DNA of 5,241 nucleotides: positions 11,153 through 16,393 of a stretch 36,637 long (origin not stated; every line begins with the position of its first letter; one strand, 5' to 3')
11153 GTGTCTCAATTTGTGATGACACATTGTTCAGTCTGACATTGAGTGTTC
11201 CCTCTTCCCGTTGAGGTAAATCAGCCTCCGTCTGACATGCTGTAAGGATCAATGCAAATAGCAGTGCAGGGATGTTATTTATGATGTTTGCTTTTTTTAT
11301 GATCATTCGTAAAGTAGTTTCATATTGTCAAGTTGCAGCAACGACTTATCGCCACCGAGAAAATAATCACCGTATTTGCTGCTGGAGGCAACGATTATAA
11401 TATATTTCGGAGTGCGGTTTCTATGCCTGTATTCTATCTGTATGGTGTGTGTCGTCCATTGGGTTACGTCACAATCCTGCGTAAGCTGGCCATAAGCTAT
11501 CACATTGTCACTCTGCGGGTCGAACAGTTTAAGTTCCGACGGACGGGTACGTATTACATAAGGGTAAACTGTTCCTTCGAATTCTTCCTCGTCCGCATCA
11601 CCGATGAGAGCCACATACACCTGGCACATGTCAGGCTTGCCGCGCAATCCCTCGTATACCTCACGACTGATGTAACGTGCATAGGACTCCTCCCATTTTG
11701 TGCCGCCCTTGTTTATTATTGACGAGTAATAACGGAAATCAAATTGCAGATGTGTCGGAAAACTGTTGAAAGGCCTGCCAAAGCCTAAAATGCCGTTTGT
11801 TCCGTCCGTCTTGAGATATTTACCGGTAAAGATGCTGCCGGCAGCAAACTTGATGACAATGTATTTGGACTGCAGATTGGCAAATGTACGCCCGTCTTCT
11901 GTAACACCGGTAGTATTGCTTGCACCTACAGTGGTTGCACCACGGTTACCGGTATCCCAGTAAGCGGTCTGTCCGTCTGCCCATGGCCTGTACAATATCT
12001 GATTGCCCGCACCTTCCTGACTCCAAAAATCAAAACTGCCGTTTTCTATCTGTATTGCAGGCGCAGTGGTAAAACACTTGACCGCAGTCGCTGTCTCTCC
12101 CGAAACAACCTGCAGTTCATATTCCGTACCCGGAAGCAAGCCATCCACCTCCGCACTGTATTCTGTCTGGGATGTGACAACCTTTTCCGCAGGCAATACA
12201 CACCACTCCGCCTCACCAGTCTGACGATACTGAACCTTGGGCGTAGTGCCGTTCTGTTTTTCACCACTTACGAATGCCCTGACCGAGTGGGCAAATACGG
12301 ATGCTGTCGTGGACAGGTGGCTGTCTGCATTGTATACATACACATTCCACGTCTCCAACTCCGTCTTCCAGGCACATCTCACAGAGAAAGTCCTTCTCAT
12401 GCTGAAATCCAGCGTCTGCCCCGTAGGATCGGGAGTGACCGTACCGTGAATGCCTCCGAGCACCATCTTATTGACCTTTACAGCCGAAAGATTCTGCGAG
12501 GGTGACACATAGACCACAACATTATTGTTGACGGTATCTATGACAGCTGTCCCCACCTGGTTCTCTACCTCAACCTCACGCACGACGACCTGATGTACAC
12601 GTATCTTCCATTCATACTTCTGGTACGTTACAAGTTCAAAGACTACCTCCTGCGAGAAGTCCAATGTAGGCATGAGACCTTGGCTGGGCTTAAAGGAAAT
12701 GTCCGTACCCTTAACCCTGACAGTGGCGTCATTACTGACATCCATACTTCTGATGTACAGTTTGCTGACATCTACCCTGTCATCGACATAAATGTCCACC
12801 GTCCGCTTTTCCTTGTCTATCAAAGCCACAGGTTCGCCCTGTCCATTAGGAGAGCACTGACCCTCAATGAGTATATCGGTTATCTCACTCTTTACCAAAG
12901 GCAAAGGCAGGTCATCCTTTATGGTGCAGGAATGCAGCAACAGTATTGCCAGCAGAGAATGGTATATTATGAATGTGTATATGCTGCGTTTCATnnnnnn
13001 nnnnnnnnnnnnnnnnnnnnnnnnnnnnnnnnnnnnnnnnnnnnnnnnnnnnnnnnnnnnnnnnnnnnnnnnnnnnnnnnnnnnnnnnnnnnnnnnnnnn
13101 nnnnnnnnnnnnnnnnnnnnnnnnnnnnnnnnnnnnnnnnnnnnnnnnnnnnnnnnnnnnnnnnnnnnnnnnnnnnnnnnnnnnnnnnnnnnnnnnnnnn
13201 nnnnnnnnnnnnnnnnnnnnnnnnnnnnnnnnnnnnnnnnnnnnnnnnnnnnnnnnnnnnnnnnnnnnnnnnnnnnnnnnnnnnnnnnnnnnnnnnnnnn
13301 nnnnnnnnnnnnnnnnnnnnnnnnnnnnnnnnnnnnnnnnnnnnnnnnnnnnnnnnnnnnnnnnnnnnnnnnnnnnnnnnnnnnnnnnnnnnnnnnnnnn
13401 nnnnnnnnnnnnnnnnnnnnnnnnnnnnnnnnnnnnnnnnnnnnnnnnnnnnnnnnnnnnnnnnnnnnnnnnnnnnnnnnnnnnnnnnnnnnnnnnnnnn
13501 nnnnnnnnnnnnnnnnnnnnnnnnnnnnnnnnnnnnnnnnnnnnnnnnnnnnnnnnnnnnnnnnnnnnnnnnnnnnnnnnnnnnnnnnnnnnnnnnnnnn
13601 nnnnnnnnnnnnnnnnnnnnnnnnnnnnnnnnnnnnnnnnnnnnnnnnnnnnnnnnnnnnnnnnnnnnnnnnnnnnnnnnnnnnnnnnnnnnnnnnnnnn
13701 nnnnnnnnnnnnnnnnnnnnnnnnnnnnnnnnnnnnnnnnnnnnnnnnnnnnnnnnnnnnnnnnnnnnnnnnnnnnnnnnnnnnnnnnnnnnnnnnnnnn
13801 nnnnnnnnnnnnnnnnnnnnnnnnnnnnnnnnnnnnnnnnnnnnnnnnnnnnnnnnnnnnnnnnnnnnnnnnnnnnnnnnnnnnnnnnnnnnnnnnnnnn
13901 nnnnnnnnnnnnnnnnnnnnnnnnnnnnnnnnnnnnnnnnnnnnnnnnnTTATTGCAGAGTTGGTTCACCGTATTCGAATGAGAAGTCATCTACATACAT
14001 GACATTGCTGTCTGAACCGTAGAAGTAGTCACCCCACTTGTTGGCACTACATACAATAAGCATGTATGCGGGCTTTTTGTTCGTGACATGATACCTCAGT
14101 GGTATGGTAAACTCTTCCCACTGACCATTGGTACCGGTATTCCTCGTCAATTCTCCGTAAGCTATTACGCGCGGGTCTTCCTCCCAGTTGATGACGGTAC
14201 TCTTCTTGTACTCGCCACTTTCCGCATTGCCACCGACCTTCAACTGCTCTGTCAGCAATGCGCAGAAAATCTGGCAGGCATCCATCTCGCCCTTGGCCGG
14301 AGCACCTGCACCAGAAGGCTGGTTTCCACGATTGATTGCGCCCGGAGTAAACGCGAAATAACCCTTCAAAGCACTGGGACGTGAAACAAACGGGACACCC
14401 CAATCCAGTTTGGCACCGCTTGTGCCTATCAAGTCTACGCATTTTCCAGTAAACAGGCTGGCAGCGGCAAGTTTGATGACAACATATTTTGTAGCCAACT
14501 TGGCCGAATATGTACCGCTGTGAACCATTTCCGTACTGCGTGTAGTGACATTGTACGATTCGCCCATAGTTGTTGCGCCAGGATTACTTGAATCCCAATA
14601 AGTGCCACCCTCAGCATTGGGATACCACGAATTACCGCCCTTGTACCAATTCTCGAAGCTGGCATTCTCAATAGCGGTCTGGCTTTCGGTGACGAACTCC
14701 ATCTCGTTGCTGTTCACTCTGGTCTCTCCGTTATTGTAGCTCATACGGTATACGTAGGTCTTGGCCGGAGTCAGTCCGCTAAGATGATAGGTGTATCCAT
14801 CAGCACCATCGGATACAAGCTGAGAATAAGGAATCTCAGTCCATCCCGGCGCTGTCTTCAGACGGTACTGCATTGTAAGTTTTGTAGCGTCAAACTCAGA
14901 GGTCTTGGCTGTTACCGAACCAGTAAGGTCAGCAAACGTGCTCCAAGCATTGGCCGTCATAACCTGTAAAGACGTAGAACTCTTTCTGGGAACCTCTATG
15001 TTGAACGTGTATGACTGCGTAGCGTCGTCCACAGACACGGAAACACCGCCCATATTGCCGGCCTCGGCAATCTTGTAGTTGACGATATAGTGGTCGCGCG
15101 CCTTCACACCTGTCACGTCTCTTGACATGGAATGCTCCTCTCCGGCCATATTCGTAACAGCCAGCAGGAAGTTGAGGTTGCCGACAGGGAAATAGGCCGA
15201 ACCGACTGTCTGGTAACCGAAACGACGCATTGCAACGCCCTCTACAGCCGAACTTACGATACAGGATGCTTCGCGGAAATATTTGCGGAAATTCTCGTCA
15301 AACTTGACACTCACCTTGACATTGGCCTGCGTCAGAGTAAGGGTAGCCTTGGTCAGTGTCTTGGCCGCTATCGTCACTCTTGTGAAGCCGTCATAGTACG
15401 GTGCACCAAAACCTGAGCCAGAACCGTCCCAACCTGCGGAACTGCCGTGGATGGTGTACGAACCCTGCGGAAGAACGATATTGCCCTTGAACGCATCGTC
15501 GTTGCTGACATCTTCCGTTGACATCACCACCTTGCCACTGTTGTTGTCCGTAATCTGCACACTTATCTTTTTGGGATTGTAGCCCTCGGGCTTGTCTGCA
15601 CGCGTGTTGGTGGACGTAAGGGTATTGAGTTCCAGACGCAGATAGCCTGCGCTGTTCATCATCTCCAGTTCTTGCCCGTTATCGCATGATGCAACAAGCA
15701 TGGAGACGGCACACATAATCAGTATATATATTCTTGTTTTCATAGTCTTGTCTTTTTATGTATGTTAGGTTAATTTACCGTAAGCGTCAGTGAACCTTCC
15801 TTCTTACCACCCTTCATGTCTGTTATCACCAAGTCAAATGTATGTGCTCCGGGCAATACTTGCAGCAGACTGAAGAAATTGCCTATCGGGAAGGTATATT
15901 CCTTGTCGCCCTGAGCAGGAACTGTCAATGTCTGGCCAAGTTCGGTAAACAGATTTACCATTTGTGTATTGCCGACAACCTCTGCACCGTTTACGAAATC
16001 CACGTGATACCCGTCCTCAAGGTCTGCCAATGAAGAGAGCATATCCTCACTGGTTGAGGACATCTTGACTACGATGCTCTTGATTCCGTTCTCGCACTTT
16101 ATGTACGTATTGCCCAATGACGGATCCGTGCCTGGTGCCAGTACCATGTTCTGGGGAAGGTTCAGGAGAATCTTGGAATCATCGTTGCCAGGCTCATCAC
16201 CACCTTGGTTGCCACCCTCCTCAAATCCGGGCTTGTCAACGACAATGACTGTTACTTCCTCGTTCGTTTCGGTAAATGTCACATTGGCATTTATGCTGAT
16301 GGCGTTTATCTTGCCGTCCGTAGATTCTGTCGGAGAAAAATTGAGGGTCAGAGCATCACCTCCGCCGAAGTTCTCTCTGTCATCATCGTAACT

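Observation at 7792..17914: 10-kb translationally coupled operon of DUF4493-like/PCMD-like surface lipoproteins around one small OM beta-barrel: candidate undescribed cell-surface assembly system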

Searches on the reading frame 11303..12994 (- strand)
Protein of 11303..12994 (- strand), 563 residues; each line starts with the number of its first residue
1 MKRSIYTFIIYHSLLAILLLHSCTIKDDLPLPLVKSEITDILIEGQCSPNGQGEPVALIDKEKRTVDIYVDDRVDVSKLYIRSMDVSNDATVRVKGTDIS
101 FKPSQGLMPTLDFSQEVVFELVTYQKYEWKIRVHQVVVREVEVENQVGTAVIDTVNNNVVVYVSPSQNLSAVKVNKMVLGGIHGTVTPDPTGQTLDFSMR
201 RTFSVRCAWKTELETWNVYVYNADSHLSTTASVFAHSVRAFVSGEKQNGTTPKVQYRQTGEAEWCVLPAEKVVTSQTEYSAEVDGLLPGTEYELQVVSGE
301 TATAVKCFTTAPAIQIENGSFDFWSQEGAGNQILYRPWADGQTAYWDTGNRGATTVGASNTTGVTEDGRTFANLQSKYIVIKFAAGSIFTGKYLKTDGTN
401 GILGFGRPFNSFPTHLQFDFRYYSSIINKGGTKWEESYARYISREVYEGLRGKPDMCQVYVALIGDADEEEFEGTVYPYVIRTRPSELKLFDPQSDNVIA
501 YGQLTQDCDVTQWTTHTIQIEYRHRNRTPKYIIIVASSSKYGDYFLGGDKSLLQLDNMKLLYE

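Call 3: search_protein_families(library=pfam, proteins=[window:11303-12994:-], max_evalue=0.1)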
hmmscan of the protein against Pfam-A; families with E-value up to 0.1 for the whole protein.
window:11303-12994:- (563 aa): 4 families
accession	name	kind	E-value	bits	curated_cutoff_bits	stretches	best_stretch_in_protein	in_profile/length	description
PF13201.12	PCMD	-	6.3e-35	121.4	28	1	320-560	1-233/234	Putative carbohydrate metabolism domain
PF16656.11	Pur_ac_phosph_N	-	8.2e-06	26.7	30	1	247-310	23-93/93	Purple acid Phosphatase, N-terminal domain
PF00041.27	fn3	-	0.0012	19.5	25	1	253-298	33-68/84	Fibronectin type III domain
PF25059.1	FN3_DSCAM-DSCAML_C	-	0.0049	17.6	39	1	253-302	24-68/89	DSCAM/DSCAML C-terminal Fn3-like domain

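Call 4: search_protein_families(library=ncbifam, proteins=[window:11303-12994:-], max_evalue=0.1)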
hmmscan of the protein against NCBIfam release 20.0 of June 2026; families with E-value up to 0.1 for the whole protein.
window:11303-12994:- (563 aa): 0 families

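Call 67: search_protein_families(library=pfam, proteins=[window:11303-12925:-], max_evalue=1)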
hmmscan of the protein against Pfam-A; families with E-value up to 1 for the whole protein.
window:11303-12925:- (540 aa): 4 families
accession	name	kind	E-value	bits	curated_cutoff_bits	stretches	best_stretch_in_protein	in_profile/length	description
PF13201.12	PCMD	-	5.7e-35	121.6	28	1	297-537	1-233/234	Putative carbohydrate metabolism domain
PF16656.11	Pur_ac_phosph_N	-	6.9e-06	27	30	1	224-287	23-93/93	Purple acid Phosphatase, N-terminal domain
PF00041.27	fn3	-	0.001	19.7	25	1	230-275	33-68/84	Fibronectin type III domain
PF25059.1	FN3_DSCAM-DSCAML_C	-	0.0046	17.7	39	1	230-279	24-68/89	DSCAM/DSCAML C-terminal Fn3-like domain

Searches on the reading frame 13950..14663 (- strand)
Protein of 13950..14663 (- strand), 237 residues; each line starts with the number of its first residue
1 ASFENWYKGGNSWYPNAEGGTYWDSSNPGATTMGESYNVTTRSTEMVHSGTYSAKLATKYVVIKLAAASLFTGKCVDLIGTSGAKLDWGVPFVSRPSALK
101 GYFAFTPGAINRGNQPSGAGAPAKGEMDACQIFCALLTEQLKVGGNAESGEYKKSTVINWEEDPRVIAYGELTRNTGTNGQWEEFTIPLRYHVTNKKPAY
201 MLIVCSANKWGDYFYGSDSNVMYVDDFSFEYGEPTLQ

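Call 86: search_solved_structures(query=A4, max_evalue=1)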
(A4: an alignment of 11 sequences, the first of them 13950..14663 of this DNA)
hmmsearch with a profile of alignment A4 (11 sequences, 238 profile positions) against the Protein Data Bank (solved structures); distinct sequences matched with E-value up to 1: 4.
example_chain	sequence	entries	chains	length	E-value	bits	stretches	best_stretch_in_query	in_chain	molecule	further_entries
4jrl_A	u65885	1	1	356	1.4e-19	73.8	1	19-236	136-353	putative glycoside hydrolase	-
4het_A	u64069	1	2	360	1.8e-18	70.2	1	20-236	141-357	HYPOTHETICAL GLYCOSIDE HYDROLASE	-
3s30_A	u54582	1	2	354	8e-17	64.8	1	19-236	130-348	Hypothetical glycoside hydrolase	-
3hbz_A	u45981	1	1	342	5.7e-16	62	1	62-237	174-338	putative glycoside hydrolase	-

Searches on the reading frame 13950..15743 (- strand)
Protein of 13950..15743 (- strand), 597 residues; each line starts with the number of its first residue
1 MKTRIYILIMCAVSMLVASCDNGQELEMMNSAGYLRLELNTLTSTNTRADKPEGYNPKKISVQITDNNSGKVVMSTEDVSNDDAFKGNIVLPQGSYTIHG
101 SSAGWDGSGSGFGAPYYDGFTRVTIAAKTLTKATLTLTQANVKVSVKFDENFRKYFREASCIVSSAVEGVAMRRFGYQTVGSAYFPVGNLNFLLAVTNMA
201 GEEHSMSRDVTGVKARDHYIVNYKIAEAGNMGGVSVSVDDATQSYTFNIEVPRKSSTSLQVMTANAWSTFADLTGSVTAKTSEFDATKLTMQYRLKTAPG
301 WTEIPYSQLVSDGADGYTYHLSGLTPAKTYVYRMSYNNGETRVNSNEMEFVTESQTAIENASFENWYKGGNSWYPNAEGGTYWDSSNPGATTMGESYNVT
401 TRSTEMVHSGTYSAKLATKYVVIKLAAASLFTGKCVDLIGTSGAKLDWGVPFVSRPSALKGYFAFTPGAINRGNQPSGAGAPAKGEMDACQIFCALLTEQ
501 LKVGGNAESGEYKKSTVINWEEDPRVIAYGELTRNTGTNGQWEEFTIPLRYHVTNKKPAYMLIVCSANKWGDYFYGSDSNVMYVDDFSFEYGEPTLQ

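Call 3: search_protein_families(library=pfam, proteins=[window:13950-15743:-], max_evalue=0.1)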
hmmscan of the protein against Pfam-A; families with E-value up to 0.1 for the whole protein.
window:13950-15743:- (597 aa): 4 families
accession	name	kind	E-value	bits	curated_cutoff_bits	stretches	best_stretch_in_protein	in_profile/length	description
PF14900.11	DUF4493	-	9.2e-42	143.8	27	1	33-252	3-225/226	Domain of unknown function (DUF4493)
PF13201.12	PCMD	-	5.2e-41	141.4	28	1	362-588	1-232/234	Putative carbohydrate metabolism domain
PF16656.11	Pur_ac_phosph_N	-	0.00028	21.8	30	1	269-352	38-93/93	Purple acid Phosphatase, N-terminal domain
PF16655.11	PhoD_N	-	0.015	16.3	30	0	287-342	26-84/90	PhoD-like phosphatase, N-terminal domain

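Call 4: search_protein_families(library=ncbifam, proteins=[window:13950-15743:-], max_evalue=0.1)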
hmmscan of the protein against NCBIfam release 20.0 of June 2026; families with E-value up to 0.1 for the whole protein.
window:13950-15743:- (597 aa): 0 families

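Call 8: search_solved_structures(query=window:13950-15743:-, max_evalue=1)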
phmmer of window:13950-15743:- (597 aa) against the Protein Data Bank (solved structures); distinct sequences matched with E-value up to 1: 2.
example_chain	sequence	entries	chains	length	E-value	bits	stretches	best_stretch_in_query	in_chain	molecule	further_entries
4jrl_A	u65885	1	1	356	5.6e-05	25.2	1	381-587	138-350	putative glycoside hydrolase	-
4het_A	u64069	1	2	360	0.00012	24.2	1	382-587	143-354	HYPOTHETICAL GLYCOSIDE HYDROLASE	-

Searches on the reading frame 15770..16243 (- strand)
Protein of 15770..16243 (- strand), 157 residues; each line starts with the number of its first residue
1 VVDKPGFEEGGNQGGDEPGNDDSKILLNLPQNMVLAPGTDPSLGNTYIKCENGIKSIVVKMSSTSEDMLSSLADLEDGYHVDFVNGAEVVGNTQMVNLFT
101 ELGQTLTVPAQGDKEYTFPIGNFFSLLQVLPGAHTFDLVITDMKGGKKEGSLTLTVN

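Call 67: search_protein_families(library=pfam, proteins=[window:15770-16243:-], max_evalue=1)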
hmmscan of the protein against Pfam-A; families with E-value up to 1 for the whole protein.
window:15770-16243:- (157 aa): 2 families
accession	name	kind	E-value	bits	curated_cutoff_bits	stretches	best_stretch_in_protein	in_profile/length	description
PF17963.7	Big_9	-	0.14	13.5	23.6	1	94-155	42-89/89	Bacterial Ig domain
PF19077.6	Big_13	-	0.19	12.7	27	0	48-97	45-94/102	Bacterial Ig-like domain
